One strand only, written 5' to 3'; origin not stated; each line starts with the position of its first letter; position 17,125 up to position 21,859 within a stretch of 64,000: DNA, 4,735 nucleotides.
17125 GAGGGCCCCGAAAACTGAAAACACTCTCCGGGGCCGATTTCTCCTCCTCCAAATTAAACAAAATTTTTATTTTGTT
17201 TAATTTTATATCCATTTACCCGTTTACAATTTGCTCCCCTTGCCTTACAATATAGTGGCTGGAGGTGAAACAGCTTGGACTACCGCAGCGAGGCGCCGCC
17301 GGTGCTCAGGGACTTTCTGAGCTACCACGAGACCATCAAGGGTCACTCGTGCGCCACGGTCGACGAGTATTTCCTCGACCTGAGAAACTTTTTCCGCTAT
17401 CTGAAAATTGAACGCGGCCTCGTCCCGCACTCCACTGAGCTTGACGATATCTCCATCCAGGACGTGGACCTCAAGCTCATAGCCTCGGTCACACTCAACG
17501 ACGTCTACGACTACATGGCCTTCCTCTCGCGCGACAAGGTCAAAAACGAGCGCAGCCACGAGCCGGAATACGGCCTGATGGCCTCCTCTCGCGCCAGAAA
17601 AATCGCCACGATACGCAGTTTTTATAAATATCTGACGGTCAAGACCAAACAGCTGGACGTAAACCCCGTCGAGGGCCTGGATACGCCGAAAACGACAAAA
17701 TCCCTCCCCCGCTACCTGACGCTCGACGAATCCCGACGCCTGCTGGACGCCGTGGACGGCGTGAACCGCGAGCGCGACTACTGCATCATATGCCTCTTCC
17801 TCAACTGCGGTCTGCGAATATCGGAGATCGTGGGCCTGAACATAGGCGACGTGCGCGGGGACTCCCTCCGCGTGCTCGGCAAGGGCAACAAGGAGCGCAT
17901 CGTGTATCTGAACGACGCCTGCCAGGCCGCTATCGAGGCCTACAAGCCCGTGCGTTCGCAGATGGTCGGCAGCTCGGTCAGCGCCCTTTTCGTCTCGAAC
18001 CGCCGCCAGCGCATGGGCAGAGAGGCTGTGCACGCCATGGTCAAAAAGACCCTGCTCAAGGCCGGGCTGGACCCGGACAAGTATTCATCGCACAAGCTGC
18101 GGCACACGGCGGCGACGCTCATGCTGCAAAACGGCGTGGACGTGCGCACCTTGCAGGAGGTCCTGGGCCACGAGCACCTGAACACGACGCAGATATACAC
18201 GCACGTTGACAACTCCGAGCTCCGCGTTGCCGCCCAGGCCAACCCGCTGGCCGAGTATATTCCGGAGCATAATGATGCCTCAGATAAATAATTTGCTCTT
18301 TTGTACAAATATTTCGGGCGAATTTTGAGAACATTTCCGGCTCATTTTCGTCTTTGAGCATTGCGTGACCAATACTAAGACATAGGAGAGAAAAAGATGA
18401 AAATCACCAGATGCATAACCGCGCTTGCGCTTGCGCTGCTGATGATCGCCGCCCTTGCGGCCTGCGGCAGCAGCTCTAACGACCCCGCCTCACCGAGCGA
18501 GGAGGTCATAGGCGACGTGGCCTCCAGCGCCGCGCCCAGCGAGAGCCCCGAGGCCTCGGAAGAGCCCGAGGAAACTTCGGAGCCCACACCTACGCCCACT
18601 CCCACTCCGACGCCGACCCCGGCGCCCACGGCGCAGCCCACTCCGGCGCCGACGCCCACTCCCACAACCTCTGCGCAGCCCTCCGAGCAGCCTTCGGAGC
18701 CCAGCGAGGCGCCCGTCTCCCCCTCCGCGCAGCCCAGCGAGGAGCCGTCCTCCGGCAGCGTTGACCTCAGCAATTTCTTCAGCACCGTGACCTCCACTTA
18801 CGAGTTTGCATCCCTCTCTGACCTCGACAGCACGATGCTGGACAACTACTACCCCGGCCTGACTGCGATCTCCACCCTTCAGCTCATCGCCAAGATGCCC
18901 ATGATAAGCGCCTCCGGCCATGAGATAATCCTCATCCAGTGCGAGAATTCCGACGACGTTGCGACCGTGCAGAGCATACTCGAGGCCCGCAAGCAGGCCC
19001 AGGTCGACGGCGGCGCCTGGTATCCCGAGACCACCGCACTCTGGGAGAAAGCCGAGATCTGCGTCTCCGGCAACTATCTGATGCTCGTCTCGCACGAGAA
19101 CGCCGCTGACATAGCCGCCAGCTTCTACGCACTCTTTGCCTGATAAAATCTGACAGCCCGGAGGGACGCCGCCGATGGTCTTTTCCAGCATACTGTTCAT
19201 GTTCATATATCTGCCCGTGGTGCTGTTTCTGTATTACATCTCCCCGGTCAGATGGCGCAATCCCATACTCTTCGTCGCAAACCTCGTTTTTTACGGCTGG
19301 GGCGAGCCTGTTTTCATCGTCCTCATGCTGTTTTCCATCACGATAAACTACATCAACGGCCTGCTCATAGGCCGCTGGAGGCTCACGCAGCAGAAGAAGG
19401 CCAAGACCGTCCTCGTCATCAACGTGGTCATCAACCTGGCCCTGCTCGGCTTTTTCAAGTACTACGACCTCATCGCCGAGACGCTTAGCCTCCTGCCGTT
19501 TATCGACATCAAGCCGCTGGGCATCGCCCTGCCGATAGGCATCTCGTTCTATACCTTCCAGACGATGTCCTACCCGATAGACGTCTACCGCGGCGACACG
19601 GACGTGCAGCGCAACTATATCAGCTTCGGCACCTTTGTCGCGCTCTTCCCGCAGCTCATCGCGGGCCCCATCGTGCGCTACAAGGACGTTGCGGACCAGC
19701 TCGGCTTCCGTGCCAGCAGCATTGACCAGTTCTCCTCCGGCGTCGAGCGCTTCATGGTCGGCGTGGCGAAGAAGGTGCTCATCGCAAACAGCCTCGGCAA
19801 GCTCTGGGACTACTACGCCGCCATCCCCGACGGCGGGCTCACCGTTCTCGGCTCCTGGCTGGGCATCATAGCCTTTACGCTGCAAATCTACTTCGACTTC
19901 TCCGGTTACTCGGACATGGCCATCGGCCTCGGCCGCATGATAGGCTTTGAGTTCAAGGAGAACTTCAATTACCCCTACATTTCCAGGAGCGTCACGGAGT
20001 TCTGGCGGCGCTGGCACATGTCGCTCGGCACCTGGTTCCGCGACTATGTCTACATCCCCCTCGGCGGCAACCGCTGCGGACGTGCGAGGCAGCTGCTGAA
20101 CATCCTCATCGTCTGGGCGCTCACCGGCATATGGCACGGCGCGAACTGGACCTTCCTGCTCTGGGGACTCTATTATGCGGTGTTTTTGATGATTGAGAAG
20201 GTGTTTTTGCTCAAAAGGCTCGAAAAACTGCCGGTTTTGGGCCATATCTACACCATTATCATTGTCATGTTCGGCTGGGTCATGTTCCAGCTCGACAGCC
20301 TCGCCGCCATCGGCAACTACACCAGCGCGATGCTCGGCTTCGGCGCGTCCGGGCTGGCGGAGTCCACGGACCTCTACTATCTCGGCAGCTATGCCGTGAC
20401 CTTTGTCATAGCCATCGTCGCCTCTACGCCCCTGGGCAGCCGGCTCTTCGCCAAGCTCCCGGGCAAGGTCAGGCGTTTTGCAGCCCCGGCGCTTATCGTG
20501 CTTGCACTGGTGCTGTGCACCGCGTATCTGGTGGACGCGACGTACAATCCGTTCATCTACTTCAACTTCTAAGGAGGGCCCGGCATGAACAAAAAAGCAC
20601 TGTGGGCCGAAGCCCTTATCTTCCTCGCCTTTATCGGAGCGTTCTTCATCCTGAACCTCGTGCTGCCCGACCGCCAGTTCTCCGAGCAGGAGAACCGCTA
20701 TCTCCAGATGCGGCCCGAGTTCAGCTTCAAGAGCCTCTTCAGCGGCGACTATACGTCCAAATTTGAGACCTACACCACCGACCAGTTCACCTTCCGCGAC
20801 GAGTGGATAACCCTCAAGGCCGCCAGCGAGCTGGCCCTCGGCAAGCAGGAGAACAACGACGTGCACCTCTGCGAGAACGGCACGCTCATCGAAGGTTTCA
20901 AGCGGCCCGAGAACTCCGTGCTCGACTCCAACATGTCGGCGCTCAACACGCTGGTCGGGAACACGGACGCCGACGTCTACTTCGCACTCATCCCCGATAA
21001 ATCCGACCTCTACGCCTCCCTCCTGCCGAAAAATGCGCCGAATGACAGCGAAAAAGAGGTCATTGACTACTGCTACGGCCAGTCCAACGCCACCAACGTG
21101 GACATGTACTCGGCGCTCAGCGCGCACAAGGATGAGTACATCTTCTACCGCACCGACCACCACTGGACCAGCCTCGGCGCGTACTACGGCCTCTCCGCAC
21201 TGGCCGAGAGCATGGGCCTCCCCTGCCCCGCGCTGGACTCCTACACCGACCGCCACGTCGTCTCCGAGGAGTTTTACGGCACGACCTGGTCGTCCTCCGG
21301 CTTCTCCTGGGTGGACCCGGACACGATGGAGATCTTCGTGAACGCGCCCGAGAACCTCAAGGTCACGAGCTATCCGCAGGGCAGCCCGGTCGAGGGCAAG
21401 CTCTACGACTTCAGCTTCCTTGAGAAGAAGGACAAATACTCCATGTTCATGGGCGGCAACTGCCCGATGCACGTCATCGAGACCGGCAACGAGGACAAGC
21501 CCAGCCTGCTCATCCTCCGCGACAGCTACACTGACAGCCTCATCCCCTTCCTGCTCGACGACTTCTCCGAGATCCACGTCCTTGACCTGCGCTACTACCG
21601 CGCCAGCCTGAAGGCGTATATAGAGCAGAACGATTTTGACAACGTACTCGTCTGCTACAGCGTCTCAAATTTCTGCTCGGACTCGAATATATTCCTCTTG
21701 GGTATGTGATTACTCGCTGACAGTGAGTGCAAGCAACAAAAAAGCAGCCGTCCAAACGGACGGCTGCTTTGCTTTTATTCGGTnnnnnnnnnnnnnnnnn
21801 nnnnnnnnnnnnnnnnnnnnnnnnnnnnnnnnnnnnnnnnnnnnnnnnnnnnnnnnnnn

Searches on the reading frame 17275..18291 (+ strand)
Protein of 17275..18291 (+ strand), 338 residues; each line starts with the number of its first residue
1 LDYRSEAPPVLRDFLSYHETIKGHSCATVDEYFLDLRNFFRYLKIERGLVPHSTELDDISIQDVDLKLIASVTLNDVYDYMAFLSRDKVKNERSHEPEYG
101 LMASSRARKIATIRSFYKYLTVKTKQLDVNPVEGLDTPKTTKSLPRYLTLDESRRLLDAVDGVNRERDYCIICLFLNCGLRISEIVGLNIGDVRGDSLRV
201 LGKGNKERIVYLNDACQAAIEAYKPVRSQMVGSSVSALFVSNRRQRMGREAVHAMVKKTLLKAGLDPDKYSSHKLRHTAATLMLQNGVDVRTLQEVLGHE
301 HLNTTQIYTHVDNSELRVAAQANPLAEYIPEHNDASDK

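Call 78: search_protein_families(library=pfam, proteins=[window:17275-18291:+], max_evalue=0.00001)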
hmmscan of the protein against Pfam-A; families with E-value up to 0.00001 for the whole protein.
window:17275-18291:+ (338 aa): 2 families
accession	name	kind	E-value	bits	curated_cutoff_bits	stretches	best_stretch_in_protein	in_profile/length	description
PF00589.27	Phage_integrase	-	2.4e-41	141.8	27.1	1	147-313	2-170/172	Phage integrase family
PF02899.23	Phage_int_SAM_1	-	2.1e-07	31.5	22.3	0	14-121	4-80/83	Phage integrase, N-terminal SAM-like domain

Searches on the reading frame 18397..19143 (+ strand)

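Call 79: search_protein_families(library=pfam, proteins=[window:18397-19143:+], max_evalue=0.00001)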
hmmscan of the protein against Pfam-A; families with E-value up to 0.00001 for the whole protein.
window:18397-19143:+ (248 aa): 1 family
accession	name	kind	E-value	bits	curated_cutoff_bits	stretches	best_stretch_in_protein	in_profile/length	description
PF14270.11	DUF4358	-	6.6e-13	49.2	25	1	135-231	3-100/102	Domain of unknown function (DUF4358)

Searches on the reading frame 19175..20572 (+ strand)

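Call 79: search_protein_families(library=pfam, proteins=[window:19175-20572:+], max_evalue=0.00001)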
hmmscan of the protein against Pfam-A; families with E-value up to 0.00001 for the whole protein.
window:19175-20572:+ (465 aa): 1 family
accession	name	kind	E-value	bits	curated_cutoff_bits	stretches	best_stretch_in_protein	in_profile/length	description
PF03062.24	MBOAT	-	1.7e-27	97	27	1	147-373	80-327/337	MBOAT, membrane-bound O-acyltransferase family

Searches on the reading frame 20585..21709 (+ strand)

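Call 79: search_protein_families(library=pfam, proteins=[window:20585-21709:+], max_evalue=0.00001)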
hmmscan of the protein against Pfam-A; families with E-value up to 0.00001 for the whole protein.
window:20585-21709:+ (374 aa): 2 families
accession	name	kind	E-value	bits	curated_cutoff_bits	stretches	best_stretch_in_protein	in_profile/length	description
PF14286.12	DHHW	-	5.8e-38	131.6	25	1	112-332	154-384/385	DHHW protein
PF16822.11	ALGX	-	2.1e-10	41.2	26.5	1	130-222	45-141/268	SGNH hydrolase-like domain, acetyltransferase AlgX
